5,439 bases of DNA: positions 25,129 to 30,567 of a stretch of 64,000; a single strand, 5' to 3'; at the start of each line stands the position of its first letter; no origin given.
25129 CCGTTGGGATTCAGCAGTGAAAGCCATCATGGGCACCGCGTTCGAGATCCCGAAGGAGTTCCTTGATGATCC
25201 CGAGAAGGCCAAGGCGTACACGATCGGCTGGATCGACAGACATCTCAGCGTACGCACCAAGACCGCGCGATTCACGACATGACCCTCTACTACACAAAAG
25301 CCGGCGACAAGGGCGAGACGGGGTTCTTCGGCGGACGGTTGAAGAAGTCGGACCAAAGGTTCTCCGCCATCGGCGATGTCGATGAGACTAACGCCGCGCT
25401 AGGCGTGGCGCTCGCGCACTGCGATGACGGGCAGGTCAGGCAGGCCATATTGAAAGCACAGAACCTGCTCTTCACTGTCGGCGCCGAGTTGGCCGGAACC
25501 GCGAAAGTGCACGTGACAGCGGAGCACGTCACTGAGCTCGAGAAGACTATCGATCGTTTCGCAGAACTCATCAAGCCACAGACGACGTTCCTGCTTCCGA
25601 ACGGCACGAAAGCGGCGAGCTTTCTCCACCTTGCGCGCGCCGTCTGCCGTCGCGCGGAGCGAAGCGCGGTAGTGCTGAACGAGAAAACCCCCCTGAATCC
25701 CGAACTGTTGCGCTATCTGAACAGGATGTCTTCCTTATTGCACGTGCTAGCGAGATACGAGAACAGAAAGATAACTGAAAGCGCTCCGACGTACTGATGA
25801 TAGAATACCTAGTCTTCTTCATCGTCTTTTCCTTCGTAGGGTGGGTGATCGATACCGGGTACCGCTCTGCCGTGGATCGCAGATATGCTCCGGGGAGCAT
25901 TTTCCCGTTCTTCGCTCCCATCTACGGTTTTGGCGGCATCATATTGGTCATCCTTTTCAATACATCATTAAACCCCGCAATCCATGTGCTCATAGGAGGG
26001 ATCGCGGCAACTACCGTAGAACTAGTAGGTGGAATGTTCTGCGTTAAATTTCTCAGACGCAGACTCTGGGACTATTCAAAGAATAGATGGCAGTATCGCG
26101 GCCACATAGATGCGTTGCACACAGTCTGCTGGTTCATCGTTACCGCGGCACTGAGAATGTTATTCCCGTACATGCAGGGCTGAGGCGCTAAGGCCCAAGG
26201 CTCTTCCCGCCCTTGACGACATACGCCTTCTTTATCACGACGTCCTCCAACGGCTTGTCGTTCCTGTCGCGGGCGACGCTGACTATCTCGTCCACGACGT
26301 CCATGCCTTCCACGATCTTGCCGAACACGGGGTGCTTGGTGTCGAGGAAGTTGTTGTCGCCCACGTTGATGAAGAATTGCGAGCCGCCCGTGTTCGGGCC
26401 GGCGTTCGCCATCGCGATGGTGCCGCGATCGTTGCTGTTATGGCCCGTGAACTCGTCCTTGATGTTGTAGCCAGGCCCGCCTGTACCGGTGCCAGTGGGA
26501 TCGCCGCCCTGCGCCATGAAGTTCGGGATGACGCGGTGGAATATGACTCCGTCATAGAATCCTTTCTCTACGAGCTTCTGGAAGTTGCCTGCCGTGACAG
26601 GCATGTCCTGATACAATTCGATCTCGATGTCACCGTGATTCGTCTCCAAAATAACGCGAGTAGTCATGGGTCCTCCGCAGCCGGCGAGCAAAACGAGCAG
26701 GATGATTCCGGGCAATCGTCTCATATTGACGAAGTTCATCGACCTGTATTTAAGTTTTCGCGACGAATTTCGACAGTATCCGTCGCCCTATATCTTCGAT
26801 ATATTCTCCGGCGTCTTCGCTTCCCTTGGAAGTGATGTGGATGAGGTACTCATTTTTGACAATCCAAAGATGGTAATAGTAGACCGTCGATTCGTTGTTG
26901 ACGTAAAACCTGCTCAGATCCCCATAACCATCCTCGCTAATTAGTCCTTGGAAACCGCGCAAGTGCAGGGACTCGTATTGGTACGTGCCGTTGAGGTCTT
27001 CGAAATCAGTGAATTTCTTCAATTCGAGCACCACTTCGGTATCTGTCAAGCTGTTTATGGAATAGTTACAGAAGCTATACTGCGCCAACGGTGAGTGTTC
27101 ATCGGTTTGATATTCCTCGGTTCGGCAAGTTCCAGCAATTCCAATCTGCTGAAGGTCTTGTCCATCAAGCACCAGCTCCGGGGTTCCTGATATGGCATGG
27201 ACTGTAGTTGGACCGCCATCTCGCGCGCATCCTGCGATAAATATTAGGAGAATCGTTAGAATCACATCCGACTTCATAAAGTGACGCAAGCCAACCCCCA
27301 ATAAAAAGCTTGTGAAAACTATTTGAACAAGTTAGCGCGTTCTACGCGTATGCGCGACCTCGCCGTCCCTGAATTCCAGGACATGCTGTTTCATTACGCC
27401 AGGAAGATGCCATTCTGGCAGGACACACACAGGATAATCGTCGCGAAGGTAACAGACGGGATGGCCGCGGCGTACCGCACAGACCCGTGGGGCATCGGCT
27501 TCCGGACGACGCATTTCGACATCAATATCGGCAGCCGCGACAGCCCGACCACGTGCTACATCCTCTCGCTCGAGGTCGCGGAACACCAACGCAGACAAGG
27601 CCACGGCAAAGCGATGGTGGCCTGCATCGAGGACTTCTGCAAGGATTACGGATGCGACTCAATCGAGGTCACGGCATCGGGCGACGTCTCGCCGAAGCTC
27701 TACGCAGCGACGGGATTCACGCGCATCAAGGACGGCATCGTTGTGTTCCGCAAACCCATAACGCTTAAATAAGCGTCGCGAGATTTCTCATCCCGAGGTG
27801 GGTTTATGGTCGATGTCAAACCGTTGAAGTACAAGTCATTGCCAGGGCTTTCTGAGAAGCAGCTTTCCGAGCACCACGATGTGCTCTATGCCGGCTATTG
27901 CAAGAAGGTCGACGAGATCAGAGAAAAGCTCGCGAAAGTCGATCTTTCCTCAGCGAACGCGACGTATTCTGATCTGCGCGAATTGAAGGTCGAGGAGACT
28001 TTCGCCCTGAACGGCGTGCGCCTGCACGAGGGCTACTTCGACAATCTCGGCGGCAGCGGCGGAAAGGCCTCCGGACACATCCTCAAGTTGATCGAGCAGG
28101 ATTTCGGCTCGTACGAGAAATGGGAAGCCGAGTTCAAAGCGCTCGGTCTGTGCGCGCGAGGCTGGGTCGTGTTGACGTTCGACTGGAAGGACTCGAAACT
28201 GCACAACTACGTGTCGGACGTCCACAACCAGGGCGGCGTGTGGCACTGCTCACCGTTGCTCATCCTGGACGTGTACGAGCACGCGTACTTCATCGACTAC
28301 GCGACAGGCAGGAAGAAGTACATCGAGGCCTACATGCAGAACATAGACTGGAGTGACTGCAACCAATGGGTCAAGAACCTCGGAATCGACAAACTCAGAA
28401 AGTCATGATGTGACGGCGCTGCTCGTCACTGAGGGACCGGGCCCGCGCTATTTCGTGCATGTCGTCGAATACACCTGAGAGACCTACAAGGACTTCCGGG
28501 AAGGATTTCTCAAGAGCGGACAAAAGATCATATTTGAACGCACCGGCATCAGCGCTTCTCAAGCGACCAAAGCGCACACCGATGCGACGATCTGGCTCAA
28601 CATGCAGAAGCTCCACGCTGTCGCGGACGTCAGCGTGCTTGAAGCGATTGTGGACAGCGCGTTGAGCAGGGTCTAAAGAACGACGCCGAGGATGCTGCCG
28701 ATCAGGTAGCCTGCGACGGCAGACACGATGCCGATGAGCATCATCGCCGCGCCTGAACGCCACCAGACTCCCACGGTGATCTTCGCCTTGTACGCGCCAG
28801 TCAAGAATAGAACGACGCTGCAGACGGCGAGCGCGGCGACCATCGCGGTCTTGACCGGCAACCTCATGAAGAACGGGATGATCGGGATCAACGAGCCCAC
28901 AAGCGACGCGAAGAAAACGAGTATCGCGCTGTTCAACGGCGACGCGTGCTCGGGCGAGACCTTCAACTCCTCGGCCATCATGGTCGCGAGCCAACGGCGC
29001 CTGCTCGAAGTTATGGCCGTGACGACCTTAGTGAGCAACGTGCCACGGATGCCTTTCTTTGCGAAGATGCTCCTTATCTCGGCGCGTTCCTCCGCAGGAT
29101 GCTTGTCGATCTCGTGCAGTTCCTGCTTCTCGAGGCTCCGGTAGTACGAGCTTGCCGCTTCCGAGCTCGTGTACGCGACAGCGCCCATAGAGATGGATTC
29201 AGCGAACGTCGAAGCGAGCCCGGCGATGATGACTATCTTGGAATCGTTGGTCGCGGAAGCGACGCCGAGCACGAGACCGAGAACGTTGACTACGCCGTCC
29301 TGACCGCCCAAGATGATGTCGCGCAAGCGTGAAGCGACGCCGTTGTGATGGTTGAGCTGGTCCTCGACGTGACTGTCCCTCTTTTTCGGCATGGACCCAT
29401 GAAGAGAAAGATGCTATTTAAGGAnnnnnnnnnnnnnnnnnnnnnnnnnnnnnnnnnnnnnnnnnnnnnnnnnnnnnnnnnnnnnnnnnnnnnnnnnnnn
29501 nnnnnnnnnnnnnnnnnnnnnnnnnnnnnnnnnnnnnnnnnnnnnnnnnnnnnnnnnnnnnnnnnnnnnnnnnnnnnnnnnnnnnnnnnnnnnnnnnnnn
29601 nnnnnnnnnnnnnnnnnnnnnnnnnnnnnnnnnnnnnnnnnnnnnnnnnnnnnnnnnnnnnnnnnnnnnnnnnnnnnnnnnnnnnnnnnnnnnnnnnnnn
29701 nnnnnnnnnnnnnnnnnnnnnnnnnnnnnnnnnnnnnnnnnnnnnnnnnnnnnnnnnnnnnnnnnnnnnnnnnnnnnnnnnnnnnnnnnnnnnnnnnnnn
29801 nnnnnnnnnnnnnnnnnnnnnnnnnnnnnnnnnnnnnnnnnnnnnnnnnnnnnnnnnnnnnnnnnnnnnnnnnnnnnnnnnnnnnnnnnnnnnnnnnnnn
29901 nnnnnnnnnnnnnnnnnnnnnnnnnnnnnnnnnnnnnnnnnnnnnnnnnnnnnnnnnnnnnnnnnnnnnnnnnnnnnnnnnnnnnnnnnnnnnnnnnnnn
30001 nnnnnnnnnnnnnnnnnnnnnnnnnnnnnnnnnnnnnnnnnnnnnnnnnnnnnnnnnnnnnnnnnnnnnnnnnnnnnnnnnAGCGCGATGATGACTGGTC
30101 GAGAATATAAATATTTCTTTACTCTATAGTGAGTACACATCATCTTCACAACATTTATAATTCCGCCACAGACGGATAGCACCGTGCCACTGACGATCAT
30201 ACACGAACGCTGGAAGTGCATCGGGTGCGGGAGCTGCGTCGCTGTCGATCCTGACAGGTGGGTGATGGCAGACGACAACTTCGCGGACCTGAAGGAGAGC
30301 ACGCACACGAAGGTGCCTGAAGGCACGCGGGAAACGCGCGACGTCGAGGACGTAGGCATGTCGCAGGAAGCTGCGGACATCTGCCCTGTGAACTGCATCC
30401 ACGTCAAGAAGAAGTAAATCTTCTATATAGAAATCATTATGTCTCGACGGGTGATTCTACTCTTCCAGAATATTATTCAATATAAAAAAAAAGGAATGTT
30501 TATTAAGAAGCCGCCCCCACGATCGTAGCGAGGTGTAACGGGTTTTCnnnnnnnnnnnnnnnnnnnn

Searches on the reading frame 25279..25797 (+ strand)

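Call 77: search_protein_families(library=pfam, proteins=[window:25279-25797:+], max_evalue=0.001)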
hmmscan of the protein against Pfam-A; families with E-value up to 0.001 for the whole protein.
window:25279-25797:+ (172 aa): 1 family
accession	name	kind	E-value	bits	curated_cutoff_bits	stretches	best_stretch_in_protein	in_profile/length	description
PF01923.23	Cob_adeno_trans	-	3.8e-50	170.7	24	1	5-160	2-170/171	Cobalamin adenosyltransferase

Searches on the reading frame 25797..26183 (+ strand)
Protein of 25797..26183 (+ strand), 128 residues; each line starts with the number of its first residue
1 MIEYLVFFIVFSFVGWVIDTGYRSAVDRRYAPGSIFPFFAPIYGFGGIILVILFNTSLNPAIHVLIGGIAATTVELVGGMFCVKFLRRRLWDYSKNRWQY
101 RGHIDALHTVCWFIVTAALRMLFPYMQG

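Call 77: search_protein_families(library=pfam, proteins=[window:25797-26183:+], max_evalue=0.001)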
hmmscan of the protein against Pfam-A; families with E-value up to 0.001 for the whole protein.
window:25797-26183:+ (128 aa): 1 family
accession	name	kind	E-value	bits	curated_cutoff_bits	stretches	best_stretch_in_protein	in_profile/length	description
PF06541.16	ABC_trans_CmpB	-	3.4e-23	82.9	25.9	1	7-119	2-112/151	Putative ABC-transporter type IV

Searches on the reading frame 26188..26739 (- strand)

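Call 77: search_protein_families(library=pfam, proteins=[window:26188-26739:-], max_evalue=0.001)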
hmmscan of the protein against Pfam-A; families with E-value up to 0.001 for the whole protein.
window:26188-26739:- (183 aa): 1 family
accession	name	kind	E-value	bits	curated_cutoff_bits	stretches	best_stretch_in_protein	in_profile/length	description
PF00160.26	Pro_isomerase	-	2.9e-52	177.6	21.7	1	29-173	2-158/159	Cyclophilin type peptidyl-prolyl cis-trans isomerase/CLD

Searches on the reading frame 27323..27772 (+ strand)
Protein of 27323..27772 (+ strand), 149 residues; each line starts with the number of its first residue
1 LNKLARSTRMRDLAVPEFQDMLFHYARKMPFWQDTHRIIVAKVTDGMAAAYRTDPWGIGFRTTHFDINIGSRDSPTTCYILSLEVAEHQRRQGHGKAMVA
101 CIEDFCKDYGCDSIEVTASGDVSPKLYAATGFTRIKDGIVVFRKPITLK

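Call 78: search_protein_families(library=pfam, proteins=[window:27323-27772:+], max_evalue=0.001)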
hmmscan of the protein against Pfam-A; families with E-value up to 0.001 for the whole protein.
window:27323-27772:+ (149 aa): 3 families
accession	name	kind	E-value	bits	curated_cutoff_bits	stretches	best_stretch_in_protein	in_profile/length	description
PF00583.31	Acetyltransf_1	-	3.2e-09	37.5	20.7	1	10-132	4-116/116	Acetyltransferase (GNAT) family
PF13673.13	Acetyltransf_10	-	5.3e-05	23.6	23.6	1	79-136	53-111/128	Acetyltransferase (GNAT) domain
PF13508.13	Acetyltransf_7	-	7.9e-05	23.4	27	1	69-133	28-83/84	Acetyltransferase (GNAT) domain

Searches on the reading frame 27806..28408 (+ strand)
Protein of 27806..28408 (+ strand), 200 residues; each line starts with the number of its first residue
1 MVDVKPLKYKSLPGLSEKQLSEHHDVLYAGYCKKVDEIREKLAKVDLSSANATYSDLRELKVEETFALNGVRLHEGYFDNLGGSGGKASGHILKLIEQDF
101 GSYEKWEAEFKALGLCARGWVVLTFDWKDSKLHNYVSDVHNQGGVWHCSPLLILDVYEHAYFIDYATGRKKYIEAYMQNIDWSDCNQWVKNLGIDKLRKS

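Call 78: search_protein_families(library=pfam, proteins=[window:27806-28408:+], max_evalue=0.001)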
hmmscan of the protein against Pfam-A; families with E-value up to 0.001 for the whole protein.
window:27806-28408:+ (200 aa): 1 family
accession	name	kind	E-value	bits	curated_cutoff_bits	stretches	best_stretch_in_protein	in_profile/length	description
PF02777.23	Sod_Fe_C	-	3e-24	85.4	20.9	1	89-186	2-100/102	Iron/manganese superoxide dismutases, C-terminal domain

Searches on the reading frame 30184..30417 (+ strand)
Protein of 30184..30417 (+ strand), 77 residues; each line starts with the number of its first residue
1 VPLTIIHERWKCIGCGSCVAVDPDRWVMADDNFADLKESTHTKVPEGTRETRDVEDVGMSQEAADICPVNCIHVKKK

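Call 78: search_protein_families(library=pfam, proteins=[window:30184-30417:+], max_evalue=0.001)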
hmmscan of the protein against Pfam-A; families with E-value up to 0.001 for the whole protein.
window:30184-30417:+ (77 aa): 4 families
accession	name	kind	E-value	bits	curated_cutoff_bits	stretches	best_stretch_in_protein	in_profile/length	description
PF13459.11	Fer4_15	-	3.4e-12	47.3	22.4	1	8-74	4-66/66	4Fe-4S single cluster domain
PF13370.11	Fer4_13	-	1.3e-08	35.8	24.5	1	11-74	5-58/58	4Fe-4S single cluster domain of Ferredoxin I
PF12838.12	Fer4_7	-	3.2e-05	24.7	27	1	11-70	1-51/52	4Fe-4S dicluster domain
PF12797.12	Fer4_2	-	9.4e-05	22.6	24.5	1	6-23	4-21/22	4Fe-4S binding domain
